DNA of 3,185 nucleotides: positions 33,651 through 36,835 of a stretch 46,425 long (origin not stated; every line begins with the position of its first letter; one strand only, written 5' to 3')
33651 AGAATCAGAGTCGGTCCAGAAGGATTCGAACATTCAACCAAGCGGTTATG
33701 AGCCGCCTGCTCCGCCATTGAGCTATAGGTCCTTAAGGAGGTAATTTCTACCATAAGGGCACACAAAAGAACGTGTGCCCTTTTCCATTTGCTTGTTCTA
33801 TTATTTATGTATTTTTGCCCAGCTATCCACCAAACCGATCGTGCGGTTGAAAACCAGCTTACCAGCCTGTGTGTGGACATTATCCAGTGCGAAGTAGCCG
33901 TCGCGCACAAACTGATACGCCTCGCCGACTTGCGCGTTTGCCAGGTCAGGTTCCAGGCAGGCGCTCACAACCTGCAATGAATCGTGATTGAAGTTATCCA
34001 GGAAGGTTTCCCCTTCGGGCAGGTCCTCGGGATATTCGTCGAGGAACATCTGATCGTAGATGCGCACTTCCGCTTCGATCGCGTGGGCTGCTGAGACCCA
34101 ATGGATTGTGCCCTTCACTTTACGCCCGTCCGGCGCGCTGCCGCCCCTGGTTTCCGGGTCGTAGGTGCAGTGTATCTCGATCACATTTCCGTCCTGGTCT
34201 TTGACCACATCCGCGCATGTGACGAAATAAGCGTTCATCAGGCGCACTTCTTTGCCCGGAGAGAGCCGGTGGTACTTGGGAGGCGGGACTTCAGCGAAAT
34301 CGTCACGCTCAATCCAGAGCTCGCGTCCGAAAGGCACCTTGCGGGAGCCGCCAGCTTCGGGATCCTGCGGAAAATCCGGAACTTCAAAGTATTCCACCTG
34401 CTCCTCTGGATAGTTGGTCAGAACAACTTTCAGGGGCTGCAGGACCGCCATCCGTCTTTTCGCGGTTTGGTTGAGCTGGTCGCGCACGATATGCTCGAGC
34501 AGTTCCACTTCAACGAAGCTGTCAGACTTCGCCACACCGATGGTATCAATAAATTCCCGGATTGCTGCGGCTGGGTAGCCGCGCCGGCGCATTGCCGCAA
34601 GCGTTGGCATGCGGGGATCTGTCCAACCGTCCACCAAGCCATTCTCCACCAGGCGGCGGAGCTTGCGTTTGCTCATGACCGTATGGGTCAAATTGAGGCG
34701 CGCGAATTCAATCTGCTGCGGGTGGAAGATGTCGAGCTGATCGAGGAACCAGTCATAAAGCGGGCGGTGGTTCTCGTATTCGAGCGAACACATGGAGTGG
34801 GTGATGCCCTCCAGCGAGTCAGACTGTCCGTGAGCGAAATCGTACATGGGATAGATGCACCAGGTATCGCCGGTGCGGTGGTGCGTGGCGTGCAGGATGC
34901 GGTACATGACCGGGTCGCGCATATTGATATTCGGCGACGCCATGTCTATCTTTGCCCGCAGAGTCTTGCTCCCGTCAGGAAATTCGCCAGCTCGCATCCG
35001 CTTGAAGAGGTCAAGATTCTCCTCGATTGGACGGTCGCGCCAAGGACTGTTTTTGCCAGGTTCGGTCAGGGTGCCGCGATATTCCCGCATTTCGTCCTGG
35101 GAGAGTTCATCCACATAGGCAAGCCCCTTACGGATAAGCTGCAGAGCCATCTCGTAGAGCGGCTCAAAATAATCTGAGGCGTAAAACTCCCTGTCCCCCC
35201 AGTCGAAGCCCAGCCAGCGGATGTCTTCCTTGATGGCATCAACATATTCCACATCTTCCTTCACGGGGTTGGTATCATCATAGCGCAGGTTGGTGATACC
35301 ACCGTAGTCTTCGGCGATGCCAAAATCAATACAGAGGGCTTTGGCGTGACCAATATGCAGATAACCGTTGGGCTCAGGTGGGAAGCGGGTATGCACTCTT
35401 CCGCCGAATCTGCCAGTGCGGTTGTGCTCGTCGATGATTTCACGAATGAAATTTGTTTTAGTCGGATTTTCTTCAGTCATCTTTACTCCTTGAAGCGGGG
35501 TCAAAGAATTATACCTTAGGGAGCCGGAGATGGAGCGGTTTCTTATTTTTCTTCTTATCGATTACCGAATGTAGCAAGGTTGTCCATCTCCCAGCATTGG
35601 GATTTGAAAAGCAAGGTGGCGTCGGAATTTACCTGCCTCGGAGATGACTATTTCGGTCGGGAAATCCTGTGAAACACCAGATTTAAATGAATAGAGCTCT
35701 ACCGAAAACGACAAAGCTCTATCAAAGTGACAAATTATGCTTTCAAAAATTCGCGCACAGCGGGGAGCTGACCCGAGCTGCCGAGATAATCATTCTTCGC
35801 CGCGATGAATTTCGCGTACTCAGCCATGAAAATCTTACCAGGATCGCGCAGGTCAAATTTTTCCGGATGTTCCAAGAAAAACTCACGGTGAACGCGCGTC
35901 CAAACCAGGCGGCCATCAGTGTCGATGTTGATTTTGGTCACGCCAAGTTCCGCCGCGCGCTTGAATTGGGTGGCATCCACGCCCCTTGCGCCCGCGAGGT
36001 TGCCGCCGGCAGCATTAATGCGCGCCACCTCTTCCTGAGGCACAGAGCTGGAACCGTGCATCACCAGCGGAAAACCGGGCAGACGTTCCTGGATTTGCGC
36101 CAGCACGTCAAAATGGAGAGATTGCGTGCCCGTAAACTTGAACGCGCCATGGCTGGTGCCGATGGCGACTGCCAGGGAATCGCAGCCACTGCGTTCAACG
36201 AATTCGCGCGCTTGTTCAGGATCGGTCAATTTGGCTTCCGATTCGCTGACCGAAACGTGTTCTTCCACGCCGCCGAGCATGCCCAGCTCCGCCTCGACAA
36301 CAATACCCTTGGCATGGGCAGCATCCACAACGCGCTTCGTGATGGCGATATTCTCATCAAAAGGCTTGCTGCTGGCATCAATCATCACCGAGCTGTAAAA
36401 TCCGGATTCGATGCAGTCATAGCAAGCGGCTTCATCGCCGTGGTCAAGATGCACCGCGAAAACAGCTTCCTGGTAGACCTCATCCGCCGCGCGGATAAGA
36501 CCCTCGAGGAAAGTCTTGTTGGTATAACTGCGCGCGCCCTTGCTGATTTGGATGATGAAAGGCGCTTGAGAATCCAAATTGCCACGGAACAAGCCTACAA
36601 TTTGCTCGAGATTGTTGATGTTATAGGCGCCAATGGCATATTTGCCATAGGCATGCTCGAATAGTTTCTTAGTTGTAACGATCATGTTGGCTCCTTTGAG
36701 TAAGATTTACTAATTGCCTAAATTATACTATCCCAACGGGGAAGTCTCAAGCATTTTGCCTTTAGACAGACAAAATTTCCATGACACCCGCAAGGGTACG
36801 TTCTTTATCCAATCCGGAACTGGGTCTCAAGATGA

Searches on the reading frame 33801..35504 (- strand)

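Call 69: search_protein_families(library=pfam, proteins=[window:33801-35504:-], max_evalue=0.0001)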
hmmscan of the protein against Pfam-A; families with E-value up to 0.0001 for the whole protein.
window:33801-35504:- (567 aa): 3 families
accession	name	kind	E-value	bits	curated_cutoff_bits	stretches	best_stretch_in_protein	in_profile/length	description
PF00749.27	tRNA-synt_1c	-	2e-104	349.3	23.4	1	37-345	2-313/314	tRNA synthetases class I (E and Q), catalytic domain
PF03950.23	tRNA-synt_1c_C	-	2.5e-30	105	23.9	1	348-449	1-91/91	tRNA synthetases class I (E and Q), anti-codon binding domain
PF20974.2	tRNA-synt_1c_C2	-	1.7e-19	70.7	23.9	1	466-541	1-69/69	tRNA synthetases class I (E and Q), anti-codon binding domain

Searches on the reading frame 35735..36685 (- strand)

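Call 69: search_protein_families(library=pfam, proteins=[window:35735-36685:-], max_evalue=0.0001)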
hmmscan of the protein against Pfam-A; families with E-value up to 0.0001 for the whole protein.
window:35735-36685:- (316 aa): 1 family
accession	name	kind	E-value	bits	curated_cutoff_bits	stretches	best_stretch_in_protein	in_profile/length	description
PF01116.26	F_bP_aldolase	-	2.1e-81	274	25.5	1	3-306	1-277/277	Fructose-bisphosphate aldolase class-II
